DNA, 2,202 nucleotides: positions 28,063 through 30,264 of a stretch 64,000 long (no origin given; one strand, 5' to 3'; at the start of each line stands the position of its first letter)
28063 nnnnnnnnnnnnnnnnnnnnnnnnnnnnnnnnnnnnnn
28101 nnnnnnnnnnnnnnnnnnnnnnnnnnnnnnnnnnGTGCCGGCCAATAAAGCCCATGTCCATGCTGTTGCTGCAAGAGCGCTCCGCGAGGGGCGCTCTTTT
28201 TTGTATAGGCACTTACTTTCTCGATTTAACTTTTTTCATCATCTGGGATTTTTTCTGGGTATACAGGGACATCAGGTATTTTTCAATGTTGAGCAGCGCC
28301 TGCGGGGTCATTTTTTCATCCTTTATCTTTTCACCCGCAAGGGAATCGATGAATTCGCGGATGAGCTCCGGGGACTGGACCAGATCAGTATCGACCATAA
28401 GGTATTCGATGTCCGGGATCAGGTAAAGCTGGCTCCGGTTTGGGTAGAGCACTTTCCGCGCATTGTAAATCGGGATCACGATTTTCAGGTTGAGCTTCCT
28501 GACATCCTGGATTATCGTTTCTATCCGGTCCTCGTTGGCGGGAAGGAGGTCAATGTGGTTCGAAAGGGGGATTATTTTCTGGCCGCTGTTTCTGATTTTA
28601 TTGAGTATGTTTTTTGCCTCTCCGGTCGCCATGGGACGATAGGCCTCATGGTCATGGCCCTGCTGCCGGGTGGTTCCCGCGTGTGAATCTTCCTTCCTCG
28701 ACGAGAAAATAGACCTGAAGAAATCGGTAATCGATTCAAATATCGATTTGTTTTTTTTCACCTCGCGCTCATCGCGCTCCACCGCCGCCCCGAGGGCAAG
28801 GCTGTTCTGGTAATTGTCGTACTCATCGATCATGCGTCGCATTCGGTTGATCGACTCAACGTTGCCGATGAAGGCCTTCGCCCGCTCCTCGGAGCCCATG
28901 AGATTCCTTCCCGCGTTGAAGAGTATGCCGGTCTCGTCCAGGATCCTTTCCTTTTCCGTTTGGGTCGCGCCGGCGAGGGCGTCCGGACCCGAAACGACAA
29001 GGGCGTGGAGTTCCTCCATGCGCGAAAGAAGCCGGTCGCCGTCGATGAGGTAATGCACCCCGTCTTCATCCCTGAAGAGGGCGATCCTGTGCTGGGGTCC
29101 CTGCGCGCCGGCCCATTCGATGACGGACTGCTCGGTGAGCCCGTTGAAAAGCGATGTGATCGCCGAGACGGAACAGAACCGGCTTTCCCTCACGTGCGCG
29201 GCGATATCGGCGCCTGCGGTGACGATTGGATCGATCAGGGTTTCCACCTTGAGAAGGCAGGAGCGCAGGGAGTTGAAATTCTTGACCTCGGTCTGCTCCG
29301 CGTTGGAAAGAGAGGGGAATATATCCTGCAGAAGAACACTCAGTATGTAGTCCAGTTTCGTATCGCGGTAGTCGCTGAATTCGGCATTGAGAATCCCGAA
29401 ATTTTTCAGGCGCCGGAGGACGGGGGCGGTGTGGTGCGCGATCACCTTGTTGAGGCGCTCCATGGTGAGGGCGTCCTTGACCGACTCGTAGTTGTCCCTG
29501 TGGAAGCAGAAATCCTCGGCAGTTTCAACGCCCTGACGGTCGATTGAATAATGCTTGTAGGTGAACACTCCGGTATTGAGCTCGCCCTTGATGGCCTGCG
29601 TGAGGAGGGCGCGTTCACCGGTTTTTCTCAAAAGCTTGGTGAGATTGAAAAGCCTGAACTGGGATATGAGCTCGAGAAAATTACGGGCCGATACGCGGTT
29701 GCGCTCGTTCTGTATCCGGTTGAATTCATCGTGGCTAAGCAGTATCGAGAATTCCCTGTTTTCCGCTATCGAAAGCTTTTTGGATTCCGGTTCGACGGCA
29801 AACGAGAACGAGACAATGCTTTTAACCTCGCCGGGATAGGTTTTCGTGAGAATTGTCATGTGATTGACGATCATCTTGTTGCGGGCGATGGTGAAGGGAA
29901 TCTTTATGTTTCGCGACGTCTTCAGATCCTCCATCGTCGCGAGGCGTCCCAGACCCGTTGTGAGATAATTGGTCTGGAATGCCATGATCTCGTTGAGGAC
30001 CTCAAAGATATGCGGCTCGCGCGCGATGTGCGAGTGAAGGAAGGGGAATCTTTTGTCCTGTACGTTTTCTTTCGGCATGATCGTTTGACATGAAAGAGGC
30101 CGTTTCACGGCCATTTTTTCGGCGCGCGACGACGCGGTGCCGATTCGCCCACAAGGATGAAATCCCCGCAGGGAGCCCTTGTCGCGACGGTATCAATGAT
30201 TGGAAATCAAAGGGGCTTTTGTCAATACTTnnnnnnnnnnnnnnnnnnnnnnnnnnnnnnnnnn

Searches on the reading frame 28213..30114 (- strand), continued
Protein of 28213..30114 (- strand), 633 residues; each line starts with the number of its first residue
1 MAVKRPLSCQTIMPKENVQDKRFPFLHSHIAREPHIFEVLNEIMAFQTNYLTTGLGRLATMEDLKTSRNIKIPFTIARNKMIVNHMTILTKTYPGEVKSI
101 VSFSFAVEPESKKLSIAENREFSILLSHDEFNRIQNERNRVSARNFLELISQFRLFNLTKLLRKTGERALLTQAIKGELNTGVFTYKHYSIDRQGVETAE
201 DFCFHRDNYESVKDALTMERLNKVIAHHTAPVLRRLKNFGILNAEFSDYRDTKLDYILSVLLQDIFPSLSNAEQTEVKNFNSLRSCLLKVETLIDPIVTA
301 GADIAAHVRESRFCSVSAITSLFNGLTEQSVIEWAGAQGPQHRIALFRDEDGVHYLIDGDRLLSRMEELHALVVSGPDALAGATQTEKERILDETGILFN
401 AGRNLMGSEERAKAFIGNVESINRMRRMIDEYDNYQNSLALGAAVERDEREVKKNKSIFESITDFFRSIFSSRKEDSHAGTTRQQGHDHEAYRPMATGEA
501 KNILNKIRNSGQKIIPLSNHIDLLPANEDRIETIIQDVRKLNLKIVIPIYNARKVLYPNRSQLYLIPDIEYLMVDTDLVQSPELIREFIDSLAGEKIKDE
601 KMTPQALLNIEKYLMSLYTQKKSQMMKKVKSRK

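Call 34: find_related_loci(query=A1, collection=genome_contigs, flank=3000)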
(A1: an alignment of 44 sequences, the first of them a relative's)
Query A1 (621 aa) in genome_contigs; peptide patterns used: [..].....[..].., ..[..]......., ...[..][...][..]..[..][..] (x = any residue, [..] = any of these).
152 stretches matched a pattern; 93 encode a relative of the query (tblastn E <= 1e-3); the best 80 are kept; 80 distinct loci.
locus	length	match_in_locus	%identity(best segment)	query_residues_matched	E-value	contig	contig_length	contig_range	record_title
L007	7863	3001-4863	94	1-621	0e+0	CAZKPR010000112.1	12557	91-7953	MAG TPA_asm: uncultured Leptospirales bacterium isolate binchicken_co26_5 genome assembly, contig: NODE_6353_length_1255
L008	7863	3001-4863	74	1-621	0e+0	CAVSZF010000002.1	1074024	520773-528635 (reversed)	MAG: uncultured Spirochaetota bacterium isolate MFD04716.bin.1.88 genome assembly, contig: contig_18181, whole genome sh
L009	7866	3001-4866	64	1-621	0e+0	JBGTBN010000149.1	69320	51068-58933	MAG: Spirochaetota bacterium isolate JTS-AC98 k141_4409371, whole genome shotgun sequence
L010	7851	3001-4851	64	1-614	0e+0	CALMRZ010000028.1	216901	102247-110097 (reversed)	MAG TPA_asm: uncultured Spirochaetes bacterium isolate SRR5007357_bin.202_CONCOCT_v1.1_MAG genome assembly, contig: ERZ7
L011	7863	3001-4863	62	1-621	0e+0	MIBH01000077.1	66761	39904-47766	MAG: Spirochaetes bacterium RBG_13_51_14 RBG_13_scaffold_807, whole genome shotgun sequence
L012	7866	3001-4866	61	1-621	0e+0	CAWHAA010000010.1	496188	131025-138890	MAG: uncultured Spirochaetota bacterium isolate MFD04716.bin.2.40 genome assembly, contig: contig_7975, whole genome sho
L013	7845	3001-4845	63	1-614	0e+0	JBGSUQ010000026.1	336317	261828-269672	MAG: Spirochaetota bacterium isolate JTS-AC436 k141_616288, whole genome shotgun sequence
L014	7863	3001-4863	61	1-621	0e+0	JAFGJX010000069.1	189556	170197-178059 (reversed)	MAG: Spirochaetes bacterium isolate Zod_Metabat.30 k87_6919898, whole genome shotgun sequence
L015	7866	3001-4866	62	1-621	0e+0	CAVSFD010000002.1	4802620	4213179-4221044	MAG: uncultured Spirochaetota bacterium isolate MFD02979.bin.1.65 genome assembly, contig: contig_47028, whole genome sh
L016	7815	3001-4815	60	1-606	0e+0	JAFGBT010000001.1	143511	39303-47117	MAG: Spirochaetes bacterium isolate Zod_Metabat.1046 k87_249980, whole genome shotgun sequence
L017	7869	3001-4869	57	1-621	0e+0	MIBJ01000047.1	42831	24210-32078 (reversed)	MAG: Spirochaetes bacterium RBG_16_49_21 RBG_16_scaffold_4157, whole genome shotgun sequence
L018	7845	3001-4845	63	1-614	0e+0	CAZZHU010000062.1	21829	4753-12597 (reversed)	MAG TPA_asm: uncultured Leptospirales bacterium isolate SRP192927_co6_673 genome assembly, contig: NODE_5047_length_2182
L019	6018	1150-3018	63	1-621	0e+0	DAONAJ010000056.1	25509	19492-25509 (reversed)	MAG TPA_asm: Spirochaetota bacterium isolate AMR_MDS_3976 NODE_1615_length_25509_cov_6.261570, whole genome shotgun sequ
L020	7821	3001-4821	45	7-615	4e-178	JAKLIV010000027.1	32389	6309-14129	MAG: Spirochaetes bacterium isolate RA.bin95 RA.bin95_27, whole genome shotgun sequence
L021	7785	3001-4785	46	8-606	2e-177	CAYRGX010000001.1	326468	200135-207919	MAG TPA_asm: uncultured Leptospirales bacterium isolate SRP192927_co7_99 genome assembly, contig: NODE_6_length_326468_c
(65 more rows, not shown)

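Call 40: search_protein_families(library=pfam, alignment_id=A1, max_evalue=1)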
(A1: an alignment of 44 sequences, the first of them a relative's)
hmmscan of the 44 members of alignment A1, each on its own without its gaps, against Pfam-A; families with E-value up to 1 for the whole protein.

A. member 1, P0001 (621 aa): 1 family
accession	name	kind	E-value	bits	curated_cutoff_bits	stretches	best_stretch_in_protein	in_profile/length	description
PF08811.16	DUF1800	-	0.015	14.9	26.1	1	418-497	57-136/419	Protein of unknown function (DUF1800)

B. families by the number of members that match (of 44 scanned): 38 families (the first 25 are shown)
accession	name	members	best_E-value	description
PF25416.1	GRHL1_C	3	0.019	GRHL1-like, C-terminal domain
PF08811.16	DUF1800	2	0.015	Protein of unknown function (DUF1800)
PF18570.6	Nup54_57_C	2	0.019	NUP57/Nup54 C-terminal domain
PF20883.3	Kbp-5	2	0.023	KNL (Kinetochore null) Binding Protein 5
PF21977.1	DUF6926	2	0.058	Domain of unknown function (DUF6926)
PF24905.1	TTC3_9th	2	0.12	TTC3, helical domain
PF07217.16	Het-C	1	0.0036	Heterokaryon incompatibility protein Het-C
PF05823.17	Gp-FAR-1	1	0.007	Nematode fatty acid retinoid binding protein (Gp-FAR-1)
PF10720.14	DUF2515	1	0.0087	Protein of unknown function (DUF2515)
PF10961.13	SelK_SelG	1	0.029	Selenoprotein SelK_SelG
PF15222.11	KAR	1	0.036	Kidney androgen-regulated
PF24219.2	DUF7438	1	0.037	Family of unknown function (DUF7438)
PF04160.17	Borrelia_orfX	1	0.039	Orf-X protein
PF01846.25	FF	1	0.044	FF domain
PF04106.18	ATG5_UblB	1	0.047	Autophagy protein ATG5, UblB domain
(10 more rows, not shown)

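Call 51: fold_search(model_id=the predicted structure, library=pdb)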
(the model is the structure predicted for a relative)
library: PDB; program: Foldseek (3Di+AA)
matches with E <= 10: 428; with E <= 0.001: 0
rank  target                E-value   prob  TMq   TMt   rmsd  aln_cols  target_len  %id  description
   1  7z1o_O                3.5e-03  0.25  0.08  0.09  32.2       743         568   11  Structure of yeast RNA Polymerase III PTC + NTPs (released 2022-08-31)
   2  8cli_A                7.7e-03  0.69  0.11  0.12  26.2       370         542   12  TFIIIC TauB-DNA monomer (released 2023-06-21)
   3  7z0h_O                1.3e-02  0.20  0.08  0.09  33.9       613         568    9  Structure of yeast RNA Polymerase III-Ty1 integrase complex at 2.6 A (focus subunit AC40). (released 2023-04-05)
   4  6f40_O                2.9e-02  0.16  0.09  0.10  34.1       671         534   10  RNA Polymerase III open complex (released 2018-01-17)
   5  2xv4                  4.4e-02  0.16  0.09  0.12  30.3       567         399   11  Structure of Human RPC62 (partial) (released 2011-03-02)
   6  8ohd_A                5.3e-02  0.30  0.15  0.14  39.1       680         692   11  60S ribosomal subunit bound to the E3-UFM1 complex - state 3 (native) (released 2024-02-21)
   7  7d58_O                6.1e-02  0.16  0.09  0.11  29.4       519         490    9  cryo-EM structure of human RNA polymerase III in elongating state (released 2021-02-17)
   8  7a6h_O                6.7e-02  0.16  0.08  0.10  28.3       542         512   10  Cryo-EM structure of human apo RNA Polymerase III (released 2021-02-03)
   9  8b9x_A                1.1e-01  0.44  0.11  0.23  18.5       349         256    9  Chimeric protein of human UFM1 E3 ligase, UFL1, and DDRGK1 (released 2023-10-25)
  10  6eu2_O                1.2e-01  0.11  0.09  0.10  33.0       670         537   10  Apo RNA Polymerase III - open conformation (oPOL3) (released 2018-01-17)
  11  8b9x_B                1.5e-01  0.35  0.11  0.22  18.6       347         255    9  Chimeric protein of human UFM1 E3 ligase, UFL1, and DDRGK1 (released 2023-10-25)
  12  1p4x                  2.1e-01  0.51  0.09  0.20  22.6       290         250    8  Crystal structure of SarS protein from Staphylococcus Aureus (released 2003-07-08)
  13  2xub                  2.4e-01  0.13  0.10  0.13  26.6       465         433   13  Human RPC62 subunit structure (released 2011-03-02)
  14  7z8i_f                2.4e-01  0.08  0.09  0.08  29.5       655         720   12  The barbed end complex of dynactin bound to BICDR1 and the cytoplasmic dynein tails (A2, B1, B2) (released 2022-08-17)
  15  9c0i_A                2.5e-01  0.08  0.06  0.08  26.9       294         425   12  Structure of the DRT2 reverse transcriptase in complex with its non-coding RNA (released 2024-09-04)
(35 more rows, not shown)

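Call 55: find_encoding_contigs(protein=P0001, flank=3000, max_places=2)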
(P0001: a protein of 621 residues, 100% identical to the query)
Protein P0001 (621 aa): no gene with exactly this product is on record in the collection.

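Call 65: list_cluster_members(proteins=[P0129, P0128, P0127, P0126, P0125, P0124, P0123, P0122, P0101, P0002])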
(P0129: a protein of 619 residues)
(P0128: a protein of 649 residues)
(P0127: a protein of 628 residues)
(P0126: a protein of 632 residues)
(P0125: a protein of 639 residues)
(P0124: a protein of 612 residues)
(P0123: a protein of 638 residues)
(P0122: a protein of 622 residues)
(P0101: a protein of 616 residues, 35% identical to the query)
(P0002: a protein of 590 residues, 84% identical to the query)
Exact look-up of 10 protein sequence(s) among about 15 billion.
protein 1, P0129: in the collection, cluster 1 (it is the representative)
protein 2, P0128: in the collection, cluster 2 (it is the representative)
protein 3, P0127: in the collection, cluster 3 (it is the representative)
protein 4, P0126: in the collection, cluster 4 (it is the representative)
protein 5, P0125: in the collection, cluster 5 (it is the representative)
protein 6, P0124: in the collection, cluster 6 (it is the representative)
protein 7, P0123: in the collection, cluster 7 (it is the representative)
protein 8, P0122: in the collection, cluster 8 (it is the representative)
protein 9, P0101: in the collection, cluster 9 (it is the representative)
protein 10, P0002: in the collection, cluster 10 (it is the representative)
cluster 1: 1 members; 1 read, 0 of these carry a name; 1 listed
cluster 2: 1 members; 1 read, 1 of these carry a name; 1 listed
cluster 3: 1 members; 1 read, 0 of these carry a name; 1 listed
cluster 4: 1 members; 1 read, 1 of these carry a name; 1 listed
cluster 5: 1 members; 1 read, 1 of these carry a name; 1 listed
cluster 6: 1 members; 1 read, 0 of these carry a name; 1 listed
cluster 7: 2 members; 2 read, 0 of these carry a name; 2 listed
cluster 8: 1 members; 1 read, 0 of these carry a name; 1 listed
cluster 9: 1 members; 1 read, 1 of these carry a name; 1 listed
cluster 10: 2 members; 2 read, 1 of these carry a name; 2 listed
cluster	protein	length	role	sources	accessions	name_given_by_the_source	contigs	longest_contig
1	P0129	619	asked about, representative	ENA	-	-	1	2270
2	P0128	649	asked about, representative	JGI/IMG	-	hypothetical protein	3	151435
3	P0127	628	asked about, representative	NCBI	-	-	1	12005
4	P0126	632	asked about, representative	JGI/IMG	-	hypothetical protein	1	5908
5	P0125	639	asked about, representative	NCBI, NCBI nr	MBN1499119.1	MAG: hypothetical protein JW982_03110 [Spirochaetes bacterium] | hypothetical protein [Spirochaetota bacterium]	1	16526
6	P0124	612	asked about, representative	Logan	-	-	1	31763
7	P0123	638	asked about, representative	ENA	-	-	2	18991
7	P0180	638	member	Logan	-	-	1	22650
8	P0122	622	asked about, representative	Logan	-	-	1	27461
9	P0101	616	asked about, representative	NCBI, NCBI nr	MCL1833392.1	MAG: hypothetical protein FWG49_02715 [Leptospirales bacterium] | hypothetical protein [Leptospirales bacterium]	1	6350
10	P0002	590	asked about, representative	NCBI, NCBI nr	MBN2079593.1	MAG: hypothetical protein JW838_11550 [Spirochaetes bacterium] | hypothetical protein [Spirochaetota bacterium]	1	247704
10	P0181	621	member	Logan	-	-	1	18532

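Call 66: find_encoding_contigs(protein=P0128, flank=5000, max_places=1)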
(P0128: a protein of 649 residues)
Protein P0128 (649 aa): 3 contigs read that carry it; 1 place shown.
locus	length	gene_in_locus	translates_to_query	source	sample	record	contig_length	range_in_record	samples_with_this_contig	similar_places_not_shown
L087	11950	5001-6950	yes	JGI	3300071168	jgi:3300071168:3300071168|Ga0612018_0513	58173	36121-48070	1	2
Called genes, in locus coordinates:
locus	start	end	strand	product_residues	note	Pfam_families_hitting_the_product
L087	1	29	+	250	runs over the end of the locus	PF02463:SMC_N (faint), PF00005:ABC_tran, PF13304:AAA_21 (faint)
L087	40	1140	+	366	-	PF01980:TrmO_N, PF02663:FmdE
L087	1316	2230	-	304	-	PF04227:Indigoidine_A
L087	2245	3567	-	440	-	PF13638:PIN_4, PF02562:PhoH, PF13604:AAA_30 (faint), PF13245:AAA_19 (faint)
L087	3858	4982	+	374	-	PF13393:tRNA-synt_His, PF00587:tRNA-synt_2b, PF03129:HGTP_anticodon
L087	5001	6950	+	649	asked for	-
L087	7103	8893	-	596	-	-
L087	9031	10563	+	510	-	PF02113:Peptidase_S13, PF13354:Beta-lactamase2 (faint)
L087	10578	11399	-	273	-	PF02811:PHP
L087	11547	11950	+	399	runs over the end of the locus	PF02786:CPSase_L_D2, PF02655:ATP-grasp_3, PF13535:ATP-grasp_4, PF18603:LAL_C2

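Call 67: find_encoding_contigs(protein=P0125, flank=5000, max_places=1)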
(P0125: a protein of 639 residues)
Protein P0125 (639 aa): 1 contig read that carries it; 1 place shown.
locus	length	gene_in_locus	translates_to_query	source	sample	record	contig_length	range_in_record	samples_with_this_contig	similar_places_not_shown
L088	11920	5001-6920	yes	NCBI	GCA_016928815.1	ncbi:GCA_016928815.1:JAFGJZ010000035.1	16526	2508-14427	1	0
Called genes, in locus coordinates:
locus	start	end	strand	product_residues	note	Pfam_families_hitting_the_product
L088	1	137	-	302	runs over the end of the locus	PF00701:DHDPS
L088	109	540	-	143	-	-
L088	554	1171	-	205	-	PF01037:AsnC_trans_reg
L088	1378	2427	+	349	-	PF02618:YceG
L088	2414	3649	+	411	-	PF01136:Peptidase_U32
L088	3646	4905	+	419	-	PF13393:tRNA-synt_His, PF00587:tRNA-synt_2b, PF03129:HGTP_anticodon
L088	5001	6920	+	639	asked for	-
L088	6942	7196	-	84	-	PF09723:Zn_ribbon_8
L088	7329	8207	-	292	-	-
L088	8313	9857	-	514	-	-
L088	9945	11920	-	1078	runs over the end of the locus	PF00873:ACR_tran, PF02355:SecD_SecF_C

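Call 71: search_solved_structures(query=A1, max_evalue=10)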
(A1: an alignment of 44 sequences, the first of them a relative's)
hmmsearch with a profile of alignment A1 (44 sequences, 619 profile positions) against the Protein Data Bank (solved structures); distinct sequences matched with E-value up to 10: 4.
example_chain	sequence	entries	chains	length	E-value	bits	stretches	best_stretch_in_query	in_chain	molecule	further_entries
1oxw_A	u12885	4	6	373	0.61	11.6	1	341-427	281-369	Patatin | Patatin-17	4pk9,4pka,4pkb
8glv_JG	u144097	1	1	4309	0.7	11.4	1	252-315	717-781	AAA+ ATPase domain-containing protein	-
7lrc_B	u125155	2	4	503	1.5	10.3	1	366-440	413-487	cGMP-inhibited 3',5'-cyclic phosphodiesterase A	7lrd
6ys8_G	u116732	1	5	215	1.8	10.1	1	374-494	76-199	GldL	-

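Call 72: search_protein_families(library=phrogs, proteins=[window:28213-30078:-], max_evalue=1)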
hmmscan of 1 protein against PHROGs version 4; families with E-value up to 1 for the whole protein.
window:28213-30078:- (621 aa): 0 families

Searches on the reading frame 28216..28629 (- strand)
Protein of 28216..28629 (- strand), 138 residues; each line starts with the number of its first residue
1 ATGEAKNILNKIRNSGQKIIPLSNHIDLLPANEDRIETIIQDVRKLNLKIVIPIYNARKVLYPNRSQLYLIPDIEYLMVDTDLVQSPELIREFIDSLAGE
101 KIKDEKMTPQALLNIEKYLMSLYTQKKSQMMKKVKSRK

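Call 60: predict_structure(alignment_id=A2)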
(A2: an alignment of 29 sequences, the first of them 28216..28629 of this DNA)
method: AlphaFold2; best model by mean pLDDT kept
length: 138 residues; sequences in the alignment: 29
mean_pLDDT: 90.1   pTM: 0.81
mean pLDDT of the five models: 90.1, 90.0, 88.9, 88.5, 87.0
residues with pLDDT >= 90: 96; 70-90: 38; 50-70: 4; < 50: 0
segments of 3 or more residues with pLDDT < 50: none
pLDDT, mean of each block of 10 residues (from residue 1): 79 91 92 92 94 93 85 92 95 93 90 96 92 74
secondary structure, 60 per line:
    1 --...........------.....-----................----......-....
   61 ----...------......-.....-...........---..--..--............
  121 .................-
elements in order: H3-13 H30-45 E50-55 H57-60 E74-79 H81-85 H87-97 H109-137
